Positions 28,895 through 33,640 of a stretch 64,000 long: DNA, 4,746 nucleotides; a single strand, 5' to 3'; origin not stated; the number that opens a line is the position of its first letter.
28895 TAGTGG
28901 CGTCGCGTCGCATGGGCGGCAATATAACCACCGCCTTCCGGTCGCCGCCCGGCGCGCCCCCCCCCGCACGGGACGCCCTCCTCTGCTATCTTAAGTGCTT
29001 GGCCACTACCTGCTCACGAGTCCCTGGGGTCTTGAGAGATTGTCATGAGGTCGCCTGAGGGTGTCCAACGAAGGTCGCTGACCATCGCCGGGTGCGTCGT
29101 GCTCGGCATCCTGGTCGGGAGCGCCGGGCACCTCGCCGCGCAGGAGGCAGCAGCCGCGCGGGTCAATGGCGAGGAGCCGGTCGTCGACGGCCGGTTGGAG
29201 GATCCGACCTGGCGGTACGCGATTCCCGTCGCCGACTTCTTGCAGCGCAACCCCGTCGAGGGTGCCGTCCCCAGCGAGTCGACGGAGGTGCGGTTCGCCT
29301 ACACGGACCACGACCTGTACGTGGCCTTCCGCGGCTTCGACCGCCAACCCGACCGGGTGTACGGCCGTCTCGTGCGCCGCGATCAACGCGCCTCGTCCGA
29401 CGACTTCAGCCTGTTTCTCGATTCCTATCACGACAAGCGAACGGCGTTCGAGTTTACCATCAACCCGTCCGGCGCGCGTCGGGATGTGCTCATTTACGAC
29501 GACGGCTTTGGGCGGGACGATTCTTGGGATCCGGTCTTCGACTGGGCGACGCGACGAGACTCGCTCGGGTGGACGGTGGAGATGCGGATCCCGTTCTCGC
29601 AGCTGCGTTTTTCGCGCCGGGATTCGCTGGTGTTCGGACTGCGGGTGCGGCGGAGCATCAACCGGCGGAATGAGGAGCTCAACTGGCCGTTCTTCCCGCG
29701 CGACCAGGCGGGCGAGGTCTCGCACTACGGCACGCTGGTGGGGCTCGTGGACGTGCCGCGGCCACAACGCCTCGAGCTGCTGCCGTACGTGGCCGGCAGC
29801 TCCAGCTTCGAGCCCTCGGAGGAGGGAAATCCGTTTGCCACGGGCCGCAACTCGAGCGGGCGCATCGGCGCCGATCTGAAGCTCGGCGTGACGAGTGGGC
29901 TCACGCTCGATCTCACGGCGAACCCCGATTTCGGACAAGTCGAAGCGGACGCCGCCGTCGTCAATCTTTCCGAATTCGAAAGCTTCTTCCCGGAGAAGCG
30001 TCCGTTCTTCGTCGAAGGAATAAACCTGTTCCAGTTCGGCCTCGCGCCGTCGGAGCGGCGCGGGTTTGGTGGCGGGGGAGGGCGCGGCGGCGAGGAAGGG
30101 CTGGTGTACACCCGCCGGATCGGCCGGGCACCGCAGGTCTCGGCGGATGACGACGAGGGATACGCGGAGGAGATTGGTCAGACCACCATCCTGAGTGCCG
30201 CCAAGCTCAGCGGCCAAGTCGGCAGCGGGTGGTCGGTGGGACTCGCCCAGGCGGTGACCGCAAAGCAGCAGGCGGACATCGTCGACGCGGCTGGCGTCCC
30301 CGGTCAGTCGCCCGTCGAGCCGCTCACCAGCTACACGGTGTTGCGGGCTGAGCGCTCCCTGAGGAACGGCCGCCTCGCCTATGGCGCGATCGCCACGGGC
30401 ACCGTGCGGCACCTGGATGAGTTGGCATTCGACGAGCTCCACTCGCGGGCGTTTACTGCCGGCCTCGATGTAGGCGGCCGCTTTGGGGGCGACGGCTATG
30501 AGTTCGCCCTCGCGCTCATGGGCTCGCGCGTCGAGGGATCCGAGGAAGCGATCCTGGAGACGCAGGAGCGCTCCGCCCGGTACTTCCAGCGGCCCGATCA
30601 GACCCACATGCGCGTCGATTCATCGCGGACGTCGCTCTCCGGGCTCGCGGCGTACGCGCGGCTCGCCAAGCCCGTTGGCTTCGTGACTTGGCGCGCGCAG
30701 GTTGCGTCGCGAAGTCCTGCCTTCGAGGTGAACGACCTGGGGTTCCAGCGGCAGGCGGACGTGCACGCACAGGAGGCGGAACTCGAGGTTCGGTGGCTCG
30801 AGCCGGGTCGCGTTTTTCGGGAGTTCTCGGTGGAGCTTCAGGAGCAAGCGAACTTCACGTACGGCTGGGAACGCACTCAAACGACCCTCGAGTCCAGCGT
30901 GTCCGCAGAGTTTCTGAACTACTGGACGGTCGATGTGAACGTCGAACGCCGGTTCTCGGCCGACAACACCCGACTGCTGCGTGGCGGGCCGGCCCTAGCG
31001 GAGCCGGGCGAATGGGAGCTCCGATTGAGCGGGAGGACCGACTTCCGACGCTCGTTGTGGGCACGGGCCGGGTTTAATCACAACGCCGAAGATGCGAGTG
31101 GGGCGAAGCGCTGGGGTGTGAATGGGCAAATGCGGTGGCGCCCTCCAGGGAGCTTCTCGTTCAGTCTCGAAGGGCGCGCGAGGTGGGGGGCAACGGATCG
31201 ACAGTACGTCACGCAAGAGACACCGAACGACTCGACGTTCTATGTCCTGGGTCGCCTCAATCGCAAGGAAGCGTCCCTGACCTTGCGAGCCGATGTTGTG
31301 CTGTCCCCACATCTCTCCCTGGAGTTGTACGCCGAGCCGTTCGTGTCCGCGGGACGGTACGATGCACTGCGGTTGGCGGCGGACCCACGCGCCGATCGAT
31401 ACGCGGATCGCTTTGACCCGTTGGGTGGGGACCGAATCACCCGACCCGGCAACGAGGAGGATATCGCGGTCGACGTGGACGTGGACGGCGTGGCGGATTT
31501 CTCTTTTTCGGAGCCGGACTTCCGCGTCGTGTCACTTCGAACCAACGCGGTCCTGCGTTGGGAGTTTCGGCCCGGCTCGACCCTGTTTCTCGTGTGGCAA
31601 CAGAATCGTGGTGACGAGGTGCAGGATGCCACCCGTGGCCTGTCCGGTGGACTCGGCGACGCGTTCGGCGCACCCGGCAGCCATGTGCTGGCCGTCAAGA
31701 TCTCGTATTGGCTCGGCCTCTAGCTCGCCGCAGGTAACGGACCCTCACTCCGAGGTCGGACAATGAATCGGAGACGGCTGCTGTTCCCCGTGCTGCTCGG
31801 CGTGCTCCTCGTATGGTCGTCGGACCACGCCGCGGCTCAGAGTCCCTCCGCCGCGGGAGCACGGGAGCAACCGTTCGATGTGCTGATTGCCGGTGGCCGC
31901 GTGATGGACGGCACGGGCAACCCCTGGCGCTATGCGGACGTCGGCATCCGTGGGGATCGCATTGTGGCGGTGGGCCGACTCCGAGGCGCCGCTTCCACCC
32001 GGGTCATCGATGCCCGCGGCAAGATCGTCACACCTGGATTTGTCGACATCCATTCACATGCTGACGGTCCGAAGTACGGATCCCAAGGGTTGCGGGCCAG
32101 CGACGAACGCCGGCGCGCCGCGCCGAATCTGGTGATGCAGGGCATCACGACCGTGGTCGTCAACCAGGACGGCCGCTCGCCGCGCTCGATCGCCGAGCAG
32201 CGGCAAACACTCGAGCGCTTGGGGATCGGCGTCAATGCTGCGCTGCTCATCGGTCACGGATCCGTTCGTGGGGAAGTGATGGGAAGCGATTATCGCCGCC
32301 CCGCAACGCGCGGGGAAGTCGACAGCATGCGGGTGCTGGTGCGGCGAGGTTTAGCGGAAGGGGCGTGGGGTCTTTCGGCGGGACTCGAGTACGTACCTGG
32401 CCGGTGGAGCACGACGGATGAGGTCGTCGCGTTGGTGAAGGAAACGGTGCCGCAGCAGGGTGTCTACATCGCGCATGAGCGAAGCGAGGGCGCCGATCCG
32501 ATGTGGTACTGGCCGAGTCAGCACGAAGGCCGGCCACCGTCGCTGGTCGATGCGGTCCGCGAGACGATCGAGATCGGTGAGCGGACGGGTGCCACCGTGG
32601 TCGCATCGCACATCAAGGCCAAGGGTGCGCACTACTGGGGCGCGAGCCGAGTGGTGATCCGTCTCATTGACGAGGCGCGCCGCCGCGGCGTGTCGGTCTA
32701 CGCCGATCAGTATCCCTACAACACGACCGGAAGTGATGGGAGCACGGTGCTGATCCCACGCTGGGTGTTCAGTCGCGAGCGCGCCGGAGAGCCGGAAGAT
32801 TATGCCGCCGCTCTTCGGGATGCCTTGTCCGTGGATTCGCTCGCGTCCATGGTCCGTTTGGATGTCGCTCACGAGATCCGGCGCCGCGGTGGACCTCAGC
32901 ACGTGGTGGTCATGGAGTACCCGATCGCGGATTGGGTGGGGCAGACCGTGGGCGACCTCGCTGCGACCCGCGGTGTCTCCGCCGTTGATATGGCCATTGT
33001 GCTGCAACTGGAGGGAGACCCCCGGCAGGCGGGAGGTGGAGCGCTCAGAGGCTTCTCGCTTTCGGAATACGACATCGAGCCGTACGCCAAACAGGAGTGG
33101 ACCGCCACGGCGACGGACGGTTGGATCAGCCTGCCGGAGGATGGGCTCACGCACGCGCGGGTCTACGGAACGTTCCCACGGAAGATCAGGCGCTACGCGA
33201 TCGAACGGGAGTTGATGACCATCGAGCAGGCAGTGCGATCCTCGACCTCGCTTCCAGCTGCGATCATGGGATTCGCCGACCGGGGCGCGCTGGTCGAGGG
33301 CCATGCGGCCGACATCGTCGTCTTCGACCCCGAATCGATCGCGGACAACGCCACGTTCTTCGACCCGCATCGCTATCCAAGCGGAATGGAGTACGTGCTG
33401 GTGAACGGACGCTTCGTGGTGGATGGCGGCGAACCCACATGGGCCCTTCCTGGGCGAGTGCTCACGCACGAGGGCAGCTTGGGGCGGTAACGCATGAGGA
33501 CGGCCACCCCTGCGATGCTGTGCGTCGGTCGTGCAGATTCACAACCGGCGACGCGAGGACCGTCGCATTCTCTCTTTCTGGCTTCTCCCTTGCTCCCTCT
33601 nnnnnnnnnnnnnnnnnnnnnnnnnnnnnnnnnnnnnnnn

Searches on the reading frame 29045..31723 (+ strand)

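Call 60: search_protein_families(library=pfam, proteins=[window:29045-31723:+], max_evalue=0.00001)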
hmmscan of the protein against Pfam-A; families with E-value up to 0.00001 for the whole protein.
window:29045-31723:+ (892 aa): 1 family
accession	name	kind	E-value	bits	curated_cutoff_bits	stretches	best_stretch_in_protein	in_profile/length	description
PF19313.5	DUF5916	-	9.9e-63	213.2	22.6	2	240-441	2-181/572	Domain of unknown function (DUF5916)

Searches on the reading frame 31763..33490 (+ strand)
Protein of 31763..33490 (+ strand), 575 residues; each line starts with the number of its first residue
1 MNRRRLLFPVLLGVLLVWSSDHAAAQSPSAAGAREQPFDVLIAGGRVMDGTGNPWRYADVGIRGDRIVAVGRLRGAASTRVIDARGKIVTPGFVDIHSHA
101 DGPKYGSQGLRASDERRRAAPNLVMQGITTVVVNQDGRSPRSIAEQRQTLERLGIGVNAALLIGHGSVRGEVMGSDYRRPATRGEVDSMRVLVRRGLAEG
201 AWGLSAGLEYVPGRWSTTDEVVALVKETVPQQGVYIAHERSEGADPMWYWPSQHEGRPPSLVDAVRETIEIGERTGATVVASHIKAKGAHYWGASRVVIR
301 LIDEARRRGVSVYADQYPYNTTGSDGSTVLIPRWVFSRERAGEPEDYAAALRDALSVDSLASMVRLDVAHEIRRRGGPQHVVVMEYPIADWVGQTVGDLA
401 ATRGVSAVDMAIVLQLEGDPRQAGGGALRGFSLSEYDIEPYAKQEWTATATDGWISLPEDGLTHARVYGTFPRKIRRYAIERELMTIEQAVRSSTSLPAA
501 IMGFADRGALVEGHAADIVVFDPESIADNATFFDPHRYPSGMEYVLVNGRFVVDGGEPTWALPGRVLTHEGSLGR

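Call 60: search_protein_families(library=pfam, proteins=[window:31763-33490:+], max_evalue=0.00001)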
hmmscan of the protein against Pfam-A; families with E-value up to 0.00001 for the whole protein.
window:31763-33490:+ (575 aa): 2 families
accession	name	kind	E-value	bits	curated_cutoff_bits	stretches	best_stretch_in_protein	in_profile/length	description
PF07969.17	Amidohydro_3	-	1.3e-28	101.2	29.7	2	464-553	383-472/472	Amidohydrolase family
PF01979.26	Amidohydro_1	-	7.2e-10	39.1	25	0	478-533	266-327/345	Amidohydrolase family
